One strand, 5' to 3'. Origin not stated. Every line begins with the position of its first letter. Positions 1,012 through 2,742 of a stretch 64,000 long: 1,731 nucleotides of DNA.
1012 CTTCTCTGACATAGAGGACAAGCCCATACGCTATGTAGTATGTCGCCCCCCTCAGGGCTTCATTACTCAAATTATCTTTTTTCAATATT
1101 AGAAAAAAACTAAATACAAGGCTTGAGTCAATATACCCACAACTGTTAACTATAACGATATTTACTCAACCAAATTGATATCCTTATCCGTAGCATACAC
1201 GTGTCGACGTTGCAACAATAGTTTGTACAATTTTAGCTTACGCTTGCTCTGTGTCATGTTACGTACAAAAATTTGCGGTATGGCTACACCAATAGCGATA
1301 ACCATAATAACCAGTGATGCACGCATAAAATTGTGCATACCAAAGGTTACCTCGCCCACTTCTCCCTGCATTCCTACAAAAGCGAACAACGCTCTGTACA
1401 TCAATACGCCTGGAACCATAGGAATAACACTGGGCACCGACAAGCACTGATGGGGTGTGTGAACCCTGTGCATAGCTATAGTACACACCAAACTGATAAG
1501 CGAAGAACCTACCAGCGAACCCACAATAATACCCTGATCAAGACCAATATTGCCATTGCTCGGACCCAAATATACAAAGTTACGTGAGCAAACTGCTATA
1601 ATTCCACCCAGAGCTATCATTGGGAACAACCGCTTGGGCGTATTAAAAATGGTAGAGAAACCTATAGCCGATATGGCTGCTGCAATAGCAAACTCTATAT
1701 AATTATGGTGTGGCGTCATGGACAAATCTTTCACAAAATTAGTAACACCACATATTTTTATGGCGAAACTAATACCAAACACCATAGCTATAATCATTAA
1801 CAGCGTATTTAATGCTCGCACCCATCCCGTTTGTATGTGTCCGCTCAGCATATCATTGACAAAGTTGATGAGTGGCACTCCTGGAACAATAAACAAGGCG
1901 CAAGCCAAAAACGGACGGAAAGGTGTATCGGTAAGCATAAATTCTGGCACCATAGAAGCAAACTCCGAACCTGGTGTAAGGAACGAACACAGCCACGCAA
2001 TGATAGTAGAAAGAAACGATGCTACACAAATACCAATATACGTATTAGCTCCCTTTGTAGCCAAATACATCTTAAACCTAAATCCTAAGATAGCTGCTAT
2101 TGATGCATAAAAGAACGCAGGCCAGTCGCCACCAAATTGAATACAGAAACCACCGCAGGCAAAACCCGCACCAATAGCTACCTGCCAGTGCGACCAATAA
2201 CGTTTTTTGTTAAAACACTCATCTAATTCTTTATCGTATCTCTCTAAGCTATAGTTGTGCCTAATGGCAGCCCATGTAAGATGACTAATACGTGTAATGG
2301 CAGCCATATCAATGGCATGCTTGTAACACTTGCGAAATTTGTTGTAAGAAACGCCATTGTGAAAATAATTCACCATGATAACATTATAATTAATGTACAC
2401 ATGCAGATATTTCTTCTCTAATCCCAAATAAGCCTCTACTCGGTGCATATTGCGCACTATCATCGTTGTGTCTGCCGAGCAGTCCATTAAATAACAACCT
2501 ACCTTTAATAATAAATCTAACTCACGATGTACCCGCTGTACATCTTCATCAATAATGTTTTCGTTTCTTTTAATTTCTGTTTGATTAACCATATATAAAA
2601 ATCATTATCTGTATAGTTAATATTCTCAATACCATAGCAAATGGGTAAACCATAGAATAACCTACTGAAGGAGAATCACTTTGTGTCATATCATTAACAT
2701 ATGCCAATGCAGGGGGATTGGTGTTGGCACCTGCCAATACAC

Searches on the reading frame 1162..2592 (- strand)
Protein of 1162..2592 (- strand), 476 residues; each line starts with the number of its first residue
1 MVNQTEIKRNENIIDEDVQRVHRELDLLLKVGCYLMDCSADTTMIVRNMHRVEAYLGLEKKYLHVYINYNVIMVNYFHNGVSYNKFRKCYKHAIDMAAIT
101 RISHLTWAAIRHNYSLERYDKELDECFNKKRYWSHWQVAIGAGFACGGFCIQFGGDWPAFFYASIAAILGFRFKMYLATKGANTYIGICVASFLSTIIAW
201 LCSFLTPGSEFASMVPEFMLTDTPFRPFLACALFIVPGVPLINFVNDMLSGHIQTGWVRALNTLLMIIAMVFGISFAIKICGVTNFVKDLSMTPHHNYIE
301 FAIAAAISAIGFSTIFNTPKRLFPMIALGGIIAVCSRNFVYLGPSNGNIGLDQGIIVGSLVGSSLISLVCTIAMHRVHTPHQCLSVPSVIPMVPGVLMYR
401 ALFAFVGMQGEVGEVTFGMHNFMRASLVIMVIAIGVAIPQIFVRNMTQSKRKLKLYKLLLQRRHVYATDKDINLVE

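Call 35: search_protein_families(library=pfam, proteins=[window:1162-2592:-], max_evalue=0.00001)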
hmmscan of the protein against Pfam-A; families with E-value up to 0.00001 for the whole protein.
window:1162-2592:- (476 aa): 2 families
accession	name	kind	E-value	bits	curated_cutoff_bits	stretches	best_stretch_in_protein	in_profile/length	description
PF06738.18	ThrE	-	9.7e-54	182.8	26.3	1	26-280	1-240/241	Putative threonine/serine exporter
PF12821.13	ThrE_2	-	3e-24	86.2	27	1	303-441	3-128/129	Threonine/Serine exporter, ThrE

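Call 48: find_encoding_contigs(protein=window:1162-2592:-, flank=10000, max_places=4)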
Protein window:1162-2592:- (476 aa): 22 contigs read that carry it; 4 places shown.
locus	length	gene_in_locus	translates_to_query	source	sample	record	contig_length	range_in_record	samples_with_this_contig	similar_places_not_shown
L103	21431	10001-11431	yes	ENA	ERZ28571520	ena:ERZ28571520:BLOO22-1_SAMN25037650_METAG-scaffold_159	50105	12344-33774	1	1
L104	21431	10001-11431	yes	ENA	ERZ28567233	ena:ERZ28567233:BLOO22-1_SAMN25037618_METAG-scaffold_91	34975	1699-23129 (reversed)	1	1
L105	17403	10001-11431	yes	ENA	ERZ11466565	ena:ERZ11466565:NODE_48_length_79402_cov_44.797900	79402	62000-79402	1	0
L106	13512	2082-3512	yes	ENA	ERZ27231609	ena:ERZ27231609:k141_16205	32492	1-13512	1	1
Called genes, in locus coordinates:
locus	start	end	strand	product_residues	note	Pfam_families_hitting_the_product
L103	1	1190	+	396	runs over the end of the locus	PF09594:GT87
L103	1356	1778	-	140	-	PF04138:GtrA_DPMS_TM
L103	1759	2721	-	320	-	PF00535:Glycos_transf_2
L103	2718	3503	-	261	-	PF01522:Polysacc_deac_1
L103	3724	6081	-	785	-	PF17764:PriA_3primeBD, PF04851:ResIII, PF00270:DEAD, PF18319:Zn_ribbon_PriA, PF00271:Helicase_C, PF18074:PriA_C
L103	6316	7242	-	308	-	PF00126:HTH_1, PF03466:LysR_substrate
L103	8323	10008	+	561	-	PF06826:Asp-Al_Ex, PF02080:TrkA_C, PF06826:Asp-Al_Ex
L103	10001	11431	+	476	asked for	PF06738:ThrE, PF12821:ThrE_2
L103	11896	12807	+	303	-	PF00126:HTH_1, PF03466:LysR_substrate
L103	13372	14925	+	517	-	PF00082:Peptidase_S8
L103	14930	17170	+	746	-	PF00930:DPPIV_N, PF00326:Peptidase_S9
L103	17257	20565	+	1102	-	PF13715:CarbopepD_reg_2, PF07715:Plug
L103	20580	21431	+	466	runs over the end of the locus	PF14322:SusD-like_3, PF07980:SusD_RagB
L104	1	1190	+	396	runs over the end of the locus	PF09594:GT87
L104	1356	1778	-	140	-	PF04138:GtrA_DPMS_TM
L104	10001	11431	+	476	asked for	PF06738:ThrE, PF12821:ThrE_2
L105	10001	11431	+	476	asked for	PF06738:ThrE, PF12821:ThrE_2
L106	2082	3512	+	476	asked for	PF06738:ThrE, PF12821:ThrE_2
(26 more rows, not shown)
